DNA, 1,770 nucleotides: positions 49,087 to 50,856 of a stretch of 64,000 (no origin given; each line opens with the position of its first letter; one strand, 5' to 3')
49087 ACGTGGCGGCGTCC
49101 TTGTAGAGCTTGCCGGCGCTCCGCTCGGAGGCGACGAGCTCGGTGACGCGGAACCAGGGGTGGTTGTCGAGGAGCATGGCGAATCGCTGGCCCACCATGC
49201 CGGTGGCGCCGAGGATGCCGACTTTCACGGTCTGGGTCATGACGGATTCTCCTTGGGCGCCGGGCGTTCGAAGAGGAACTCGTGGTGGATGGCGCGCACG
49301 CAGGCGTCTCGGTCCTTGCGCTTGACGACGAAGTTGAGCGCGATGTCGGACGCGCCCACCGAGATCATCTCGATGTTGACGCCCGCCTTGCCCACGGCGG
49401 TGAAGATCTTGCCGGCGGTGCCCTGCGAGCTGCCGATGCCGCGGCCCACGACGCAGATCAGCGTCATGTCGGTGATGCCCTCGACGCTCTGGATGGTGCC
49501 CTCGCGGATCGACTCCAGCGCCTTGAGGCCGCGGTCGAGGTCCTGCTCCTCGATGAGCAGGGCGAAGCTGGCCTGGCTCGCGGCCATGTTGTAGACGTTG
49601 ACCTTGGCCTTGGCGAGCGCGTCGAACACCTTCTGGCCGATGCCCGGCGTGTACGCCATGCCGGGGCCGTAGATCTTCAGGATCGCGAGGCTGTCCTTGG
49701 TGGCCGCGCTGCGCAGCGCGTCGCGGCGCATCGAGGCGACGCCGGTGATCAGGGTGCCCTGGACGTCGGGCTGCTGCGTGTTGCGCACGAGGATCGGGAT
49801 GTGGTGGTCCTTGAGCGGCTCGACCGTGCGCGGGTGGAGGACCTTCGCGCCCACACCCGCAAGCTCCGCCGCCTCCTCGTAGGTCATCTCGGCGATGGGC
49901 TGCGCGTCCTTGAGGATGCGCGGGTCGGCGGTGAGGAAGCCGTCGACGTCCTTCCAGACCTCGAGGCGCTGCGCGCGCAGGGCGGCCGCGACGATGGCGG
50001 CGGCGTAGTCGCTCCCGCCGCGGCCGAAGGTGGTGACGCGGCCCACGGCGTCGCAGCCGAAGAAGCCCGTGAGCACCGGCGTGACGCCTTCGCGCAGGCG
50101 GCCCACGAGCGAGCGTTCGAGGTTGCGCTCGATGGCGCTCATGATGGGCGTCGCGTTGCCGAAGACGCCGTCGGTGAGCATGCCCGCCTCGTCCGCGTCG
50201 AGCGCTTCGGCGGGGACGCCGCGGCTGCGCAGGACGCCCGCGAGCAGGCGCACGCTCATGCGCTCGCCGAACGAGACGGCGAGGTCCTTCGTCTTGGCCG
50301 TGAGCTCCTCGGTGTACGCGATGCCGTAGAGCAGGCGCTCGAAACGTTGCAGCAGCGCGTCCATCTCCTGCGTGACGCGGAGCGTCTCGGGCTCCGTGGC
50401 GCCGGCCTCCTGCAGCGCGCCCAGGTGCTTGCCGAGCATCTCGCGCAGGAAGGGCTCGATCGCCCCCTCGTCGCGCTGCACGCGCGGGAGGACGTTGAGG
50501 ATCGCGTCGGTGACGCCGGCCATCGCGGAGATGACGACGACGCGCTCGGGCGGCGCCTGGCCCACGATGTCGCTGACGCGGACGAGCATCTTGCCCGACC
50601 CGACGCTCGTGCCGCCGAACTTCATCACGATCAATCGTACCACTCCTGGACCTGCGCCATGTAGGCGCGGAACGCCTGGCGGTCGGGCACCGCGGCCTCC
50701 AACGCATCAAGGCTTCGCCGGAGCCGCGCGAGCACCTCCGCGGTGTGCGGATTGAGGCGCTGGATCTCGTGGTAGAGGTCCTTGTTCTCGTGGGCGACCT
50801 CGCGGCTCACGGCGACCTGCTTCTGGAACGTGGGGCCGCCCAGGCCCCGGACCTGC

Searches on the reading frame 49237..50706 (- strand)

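Call 9: search_protein_families(library=pfam, proteins=[window:49237-50706:-], max_evalue=0.01)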
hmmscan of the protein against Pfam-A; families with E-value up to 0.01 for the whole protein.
window:49237-50706:- (489 aa): 4 families
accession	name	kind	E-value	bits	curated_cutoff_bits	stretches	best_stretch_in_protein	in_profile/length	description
PF00696.33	AA_kinase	-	2.4e-47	162.1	24.9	1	25-309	2-234/234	Amino acid kinase family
PF22468.2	ACT_9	-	3.3e-30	104.1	27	2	417-477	1-61/61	ACT domain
PF13840.12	ACT_7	-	7.6e-17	61.4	27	2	337-398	3-64/65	ACT domain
PF01842.31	ACT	-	7.1e-06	26.1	27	1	429-459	12-46/66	ACT domain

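Call 10: search_protein_families(library=ncbifam, proteins=[window:49237-50706:-], max_evalue=0.01)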
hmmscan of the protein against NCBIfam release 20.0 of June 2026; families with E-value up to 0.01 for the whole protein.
window:49237-50706:- (489 aa): 28 families (the best 25 are shown)
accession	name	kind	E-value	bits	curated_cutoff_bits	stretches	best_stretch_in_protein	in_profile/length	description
NF004938.0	PRK06291.1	equivalog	2e-133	445.5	528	1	26-478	3-462/468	aspartate kinase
TIGR00657.1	asp_kinases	subfamily_domain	6.7e-115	384.7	208.7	1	25-477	3-440/442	aspartate kinase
TIGR00656.1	asp_kin_monofn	equivalog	1.7e-110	369.8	402.25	1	24-478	2-405/407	aspartate kinase, monofunctional class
NF006570.0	PRK09084.1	equivalog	2.7e-107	359.7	455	1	24-478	3-449/452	lysine-sensitive aspartokinase 3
NF006959.0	PRK09436.1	equivalog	4e-102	342.7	726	1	27-478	3-460/819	bifunctional aspartate kinase/homoserine dehydrogenase I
NF006540.0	PRK09034.1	equivalog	2.5e-76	257.1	434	1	26-478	2-449/454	aspartate kinase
NF005155.0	PRK06635.1-4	equivalog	2e-75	254.3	346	2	132-480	58-404/407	aspartate kinase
NF005154.0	PRK06635.1-2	equivalog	4.3e-69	233.8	376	2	136-479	63-404/407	aspartate kinase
NF006068.0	PRK08210.1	equivalog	3.4e-67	227.3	474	1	132-479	63-402/405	aspartate kinase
NF005656.0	PRK07431.1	equivalog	7.3e-66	222.9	657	4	134-325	60-247/587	aspartate kinase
NF006515.0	PRK08961.1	equivalog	8.6e-65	219.2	802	1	23-482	7-464/861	bifunctional aspartate kinase/diaminopimelate decarboxylase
NF005156.0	PRK06635.1-5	equivalog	4.2e-63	213.5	594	2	132-480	58-403/411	aspartate kinase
NF005153.0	PRK06635.1-1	equivalog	9.8e-62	209.3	585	2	136-479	62-407/421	aspartate kinase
NF005159.0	PRK06635.2-3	equivalog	2.9e-60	204.4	379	2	132-473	59-401/406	aspartate kinase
NF007003.0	PRK09466.1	subfamily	1.3e-53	182.6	582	1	27-478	14-453/810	bifunctional aspartate kinase/homoserine dehydrogenase II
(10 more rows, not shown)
